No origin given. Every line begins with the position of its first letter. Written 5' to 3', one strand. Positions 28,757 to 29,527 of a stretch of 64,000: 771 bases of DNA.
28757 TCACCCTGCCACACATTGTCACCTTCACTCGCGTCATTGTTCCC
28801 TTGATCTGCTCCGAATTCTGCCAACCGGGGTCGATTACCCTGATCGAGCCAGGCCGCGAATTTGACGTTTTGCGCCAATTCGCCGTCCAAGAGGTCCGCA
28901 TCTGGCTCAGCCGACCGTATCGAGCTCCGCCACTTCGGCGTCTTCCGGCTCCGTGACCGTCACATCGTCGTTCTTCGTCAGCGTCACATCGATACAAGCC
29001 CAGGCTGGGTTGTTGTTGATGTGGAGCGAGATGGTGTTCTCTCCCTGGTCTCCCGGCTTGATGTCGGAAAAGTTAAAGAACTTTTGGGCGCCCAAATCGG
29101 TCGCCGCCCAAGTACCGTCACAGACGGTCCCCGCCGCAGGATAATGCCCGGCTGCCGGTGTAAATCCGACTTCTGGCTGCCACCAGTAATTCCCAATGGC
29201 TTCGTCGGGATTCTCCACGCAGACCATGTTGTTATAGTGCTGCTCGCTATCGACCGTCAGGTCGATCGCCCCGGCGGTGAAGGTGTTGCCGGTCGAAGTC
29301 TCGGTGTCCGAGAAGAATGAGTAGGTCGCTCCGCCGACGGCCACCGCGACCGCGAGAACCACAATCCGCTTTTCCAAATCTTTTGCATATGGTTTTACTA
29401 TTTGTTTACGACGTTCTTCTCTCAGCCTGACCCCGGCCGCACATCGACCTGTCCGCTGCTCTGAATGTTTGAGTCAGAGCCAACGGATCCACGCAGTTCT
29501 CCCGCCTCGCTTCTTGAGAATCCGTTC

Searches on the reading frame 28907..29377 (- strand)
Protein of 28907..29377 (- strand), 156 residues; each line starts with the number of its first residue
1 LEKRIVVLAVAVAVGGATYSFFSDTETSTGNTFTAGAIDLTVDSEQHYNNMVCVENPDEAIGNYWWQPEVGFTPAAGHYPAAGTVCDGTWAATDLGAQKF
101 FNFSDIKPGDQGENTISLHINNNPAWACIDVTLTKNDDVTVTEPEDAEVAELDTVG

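Call 4: search_protein_families(library=pfam, max_evalue=0.1, proteins=[window:28907-29377:-])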
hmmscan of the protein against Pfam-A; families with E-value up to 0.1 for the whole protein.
window:28907-29377:- (156 aa): 1 family
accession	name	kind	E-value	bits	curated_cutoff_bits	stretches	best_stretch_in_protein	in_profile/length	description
PF12389.13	Peptidase_M73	-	6.9e-10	39.5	22.5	1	8-45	15-50/196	Camelysin metallo-endopeptidase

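Call 5: search_protein_families(library=ncbifam, max_evalue=0.1, proteins=[window:28907-29377:-])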
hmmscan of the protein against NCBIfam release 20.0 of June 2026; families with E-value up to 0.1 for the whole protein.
window:28907-29377:- (156 aa): 1 family
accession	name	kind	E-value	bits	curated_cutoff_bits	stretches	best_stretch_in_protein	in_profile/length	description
TIGR04088.1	cognate_SipW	domain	6.3e-07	29.4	19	1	6-37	3-33/34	SipW-dependent-type signal peptide-containing protein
